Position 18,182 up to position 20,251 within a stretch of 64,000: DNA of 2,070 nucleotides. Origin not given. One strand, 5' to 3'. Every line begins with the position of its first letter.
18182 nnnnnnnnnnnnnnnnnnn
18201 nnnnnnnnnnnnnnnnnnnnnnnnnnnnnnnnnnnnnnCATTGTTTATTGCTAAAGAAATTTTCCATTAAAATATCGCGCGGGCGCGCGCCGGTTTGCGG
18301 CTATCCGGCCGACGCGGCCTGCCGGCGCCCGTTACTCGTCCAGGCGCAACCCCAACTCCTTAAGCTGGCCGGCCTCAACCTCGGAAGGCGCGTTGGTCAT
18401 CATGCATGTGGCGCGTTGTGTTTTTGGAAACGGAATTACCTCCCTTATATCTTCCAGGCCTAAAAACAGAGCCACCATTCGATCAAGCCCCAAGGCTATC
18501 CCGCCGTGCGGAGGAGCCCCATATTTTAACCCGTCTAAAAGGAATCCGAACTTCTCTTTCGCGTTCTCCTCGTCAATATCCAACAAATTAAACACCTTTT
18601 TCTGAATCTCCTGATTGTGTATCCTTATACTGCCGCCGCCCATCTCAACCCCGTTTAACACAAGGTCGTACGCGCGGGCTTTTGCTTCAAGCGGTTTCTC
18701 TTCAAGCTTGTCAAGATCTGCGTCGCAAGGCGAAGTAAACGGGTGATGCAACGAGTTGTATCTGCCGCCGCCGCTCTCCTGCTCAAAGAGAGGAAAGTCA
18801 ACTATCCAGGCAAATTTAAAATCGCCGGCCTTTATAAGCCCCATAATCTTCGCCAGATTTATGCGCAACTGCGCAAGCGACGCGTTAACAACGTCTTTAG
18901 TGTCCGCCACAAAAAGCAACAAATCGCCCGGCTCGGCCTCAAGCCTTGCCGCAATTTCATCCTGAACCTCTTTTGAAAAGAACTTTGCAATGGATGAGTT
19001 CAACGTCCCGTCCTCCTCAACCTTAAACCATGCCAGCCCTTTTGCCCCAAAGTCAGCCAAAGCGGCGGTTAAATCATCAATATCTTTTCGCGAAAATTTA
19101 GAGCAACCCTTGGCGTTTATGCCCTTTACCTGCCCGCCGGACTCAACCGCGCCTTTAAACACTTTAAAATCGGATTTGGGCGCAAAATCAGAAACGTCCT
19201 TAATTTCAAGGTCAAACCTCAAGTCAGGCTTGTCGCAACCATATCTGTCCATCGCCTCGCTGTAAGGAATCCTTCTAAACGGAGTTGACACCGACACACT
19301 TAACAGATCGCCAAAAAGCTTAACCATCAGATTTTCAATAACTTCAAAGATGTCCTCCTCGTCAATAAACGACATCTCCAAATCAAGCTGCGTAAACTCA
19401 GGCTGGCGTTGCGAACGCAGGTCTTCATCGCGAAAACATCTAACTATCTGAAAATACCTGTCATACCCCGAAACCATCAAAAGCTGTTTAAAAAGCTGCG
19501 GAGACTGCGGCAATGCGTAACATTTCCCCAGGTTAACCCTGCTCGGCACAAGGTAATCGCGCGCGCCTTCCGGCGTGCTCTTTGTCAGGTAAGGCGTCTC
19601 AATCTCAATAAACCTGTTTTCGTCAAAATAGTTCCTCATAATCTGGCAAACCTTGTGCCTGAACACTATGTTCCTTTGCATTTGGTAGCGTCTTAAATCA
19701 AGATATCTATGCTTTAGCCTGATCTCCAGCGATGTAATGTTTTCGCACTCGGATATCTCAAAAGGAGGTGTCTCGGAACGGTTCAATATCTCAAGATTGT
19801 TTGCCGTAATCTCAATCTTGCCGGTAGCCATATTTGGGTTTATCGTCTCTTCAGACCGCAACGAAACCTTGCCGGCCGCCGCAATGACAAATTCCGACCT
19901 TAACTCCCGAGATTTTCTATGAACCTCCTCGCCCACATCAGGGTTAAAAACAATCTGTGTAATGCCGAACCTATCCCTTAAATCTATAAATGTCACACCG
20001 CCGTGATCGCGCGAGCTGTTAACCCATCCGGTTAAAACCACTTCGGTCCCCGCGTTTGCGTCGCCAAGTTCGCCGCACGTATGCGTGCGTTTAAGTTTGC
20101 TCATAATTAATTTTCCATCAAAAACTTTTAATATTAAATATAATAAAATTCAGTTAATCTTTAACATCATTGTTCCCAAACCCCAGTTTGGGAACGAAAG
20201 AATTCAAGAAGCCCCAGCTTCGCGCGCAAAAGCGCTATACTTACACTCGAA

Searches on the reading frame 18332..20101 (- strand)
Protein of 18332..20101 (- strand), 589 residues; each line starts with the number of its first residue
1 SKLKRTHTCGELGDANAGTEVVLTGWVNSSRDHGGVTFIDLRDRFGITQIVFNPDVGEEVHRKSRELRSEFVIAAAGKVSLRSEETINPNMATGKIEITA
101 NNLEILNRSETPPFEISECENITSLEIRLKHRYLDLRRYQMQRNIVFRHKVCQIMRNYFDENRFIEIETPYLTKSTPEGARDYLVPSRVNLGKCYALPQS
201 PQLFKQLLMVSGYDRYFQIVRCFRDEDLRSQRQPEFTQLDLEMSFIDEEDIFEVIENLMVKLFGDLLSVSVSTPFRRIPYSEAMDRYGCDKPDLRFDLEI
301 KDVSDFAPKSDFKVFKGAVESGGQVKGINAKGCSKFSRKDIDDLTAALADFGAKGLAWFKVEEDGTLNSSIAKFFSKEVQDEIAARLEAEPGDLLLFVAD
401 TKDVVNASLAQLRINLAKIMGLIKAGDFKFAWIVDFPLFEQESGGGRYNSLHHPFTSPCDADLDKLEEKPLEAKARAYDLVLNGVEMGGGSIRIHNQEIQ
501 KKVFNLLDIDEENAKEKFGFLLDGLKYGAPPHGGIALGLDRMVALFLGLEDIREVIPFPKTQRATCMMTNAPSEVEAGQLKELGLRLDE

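Call 3: search_protein_families(library=pfam, proteins=[window:18332-20101:-], max_evalue=0.01)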
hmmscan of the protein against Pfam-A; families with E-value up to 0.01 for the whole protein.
window:18332-20101:- (589 aa): 4 families
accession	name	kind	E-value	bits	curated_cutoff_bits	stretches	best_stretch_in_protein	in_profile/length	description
PF00152.25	tRNA-synt_2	-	7.2e-122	406.7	25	1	125-562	2-308/308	tRNA synthetases class II (D, K and N)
PF02938.19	GAD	-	6.4e-26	90.9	23.4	1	315-409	1-95/95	GAD domain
PF01336.31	tRNA_anti-codon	-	8.2e-15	54.9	27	1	21-106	1-75/75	OB-fold nucleic acid binding domain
PF01409.25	tRNA-synt_2d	-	0.00043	20.3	19.8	0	215-269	104-160/246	tRNA synthetases class II core domain (F)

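Call 4: search_protein_families(library=padloc, proteins=[window:18332-20101:-], max_evalue=0.01)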
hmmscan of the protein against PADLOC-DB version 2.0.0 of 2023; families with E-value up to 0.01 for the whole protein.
window:18332-20101:- (589 aa): 0 families

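Call 49: list_cluster_members(proteins=[window:18332-20101:-, window:20342-21613:-, window:29648-32125:+, window:7746-10487:-])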
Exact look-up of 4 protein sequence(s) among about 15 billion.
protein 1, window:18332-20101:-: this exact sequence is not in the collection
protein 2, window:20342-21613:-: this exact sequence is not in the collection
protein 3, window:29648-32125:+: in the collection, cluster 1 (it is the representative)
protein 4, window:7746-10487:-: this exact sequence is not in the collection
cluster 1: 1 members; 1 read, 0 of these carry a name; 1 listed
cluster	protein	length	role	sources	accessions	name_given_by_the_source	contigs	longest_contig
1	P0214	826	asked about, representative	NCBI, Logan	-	-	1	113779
